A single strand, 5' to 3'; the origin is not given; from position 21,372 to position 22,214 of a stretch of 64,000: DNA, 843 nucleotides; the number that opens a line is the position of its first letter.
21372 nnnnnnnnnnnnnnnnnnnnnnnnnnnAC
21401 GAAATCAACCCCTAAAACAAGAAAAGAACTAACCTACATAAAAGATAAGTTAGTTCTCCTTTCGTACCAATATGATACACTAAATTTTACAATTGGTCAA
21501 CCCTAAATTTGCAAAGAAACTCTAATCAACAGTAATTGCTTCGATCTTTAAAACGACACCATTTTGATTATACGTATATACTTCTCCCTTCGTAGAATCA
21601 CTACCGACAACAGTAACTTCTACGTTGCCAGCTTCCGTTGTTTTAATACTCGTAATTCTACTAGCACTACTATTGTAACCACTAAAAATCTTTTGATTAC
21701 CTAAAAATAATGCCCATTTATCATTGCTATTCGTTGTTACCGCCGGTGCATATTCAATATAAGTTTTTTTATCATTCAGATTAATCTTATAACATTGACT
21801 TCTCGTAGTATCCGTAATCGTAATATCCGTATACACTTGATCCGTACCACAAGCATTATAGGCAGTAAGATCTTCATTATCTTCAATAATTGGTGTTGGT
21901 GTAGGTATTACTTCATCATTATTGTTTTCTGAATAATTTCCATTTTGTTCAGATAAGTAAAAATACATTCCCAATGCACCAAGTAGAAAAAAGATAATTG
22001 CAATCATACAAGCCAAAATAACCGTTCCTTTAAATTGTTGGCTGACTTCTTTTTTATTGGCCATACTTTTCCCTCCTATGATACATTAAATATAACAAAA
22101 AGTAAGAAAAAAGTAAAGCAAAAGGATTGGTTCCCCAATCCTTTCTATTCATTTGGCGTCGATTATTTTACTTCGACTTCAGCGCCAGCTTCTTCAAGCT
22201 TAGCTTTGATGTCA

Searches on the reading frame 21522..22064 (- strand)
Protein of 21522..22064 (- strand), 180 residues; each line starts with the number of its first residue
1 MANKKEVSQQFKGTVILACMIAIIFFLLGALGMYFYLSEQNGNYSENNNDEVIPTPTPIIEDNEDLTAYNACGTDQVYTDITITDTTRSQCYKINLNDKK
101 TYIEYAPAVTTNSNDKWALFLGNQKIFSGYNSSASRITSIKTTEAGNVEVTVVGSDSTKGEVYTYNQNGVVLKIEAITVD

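Call 45: search_protein_families(library=pfam, proteins=[window:21522-22064:-], max_evalue=1)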
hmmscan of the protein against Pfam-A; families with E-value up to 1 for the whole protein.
window:21522-22064:- (180 aa): 2 families
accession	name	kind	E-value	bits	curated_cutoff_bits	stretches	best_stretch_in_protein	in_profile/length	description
PF20589.3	DUF6790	-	0.11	12.8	27.1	1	10-51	92-133/158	Family of unknown function (DUF6790)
PF01828.24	Peptidase_A4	-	0.54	10.1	22.3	0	127-168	76-117/206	Peptidase A4 family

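Call 46: search_protein_families(library=ncbifam, proteins=[window:21522-22064:-], max_evalue=1)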
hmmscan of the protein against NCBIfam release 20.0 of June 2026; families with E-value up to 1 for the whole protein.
window:21522-22064:- (180 aa): 2 families
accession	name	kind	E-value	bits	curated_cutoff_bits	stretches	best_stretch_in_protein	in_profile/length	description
NF042931.1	SAG1386_EF1546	equivalog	0.038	14.1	80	1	9-50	23-65/158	SAG1386/EF1546 family surface-associated protein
TIGR00008.1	infA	equivalog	0.065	13.2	61.15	1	110-162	13-65/69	translation initiation factor IF-1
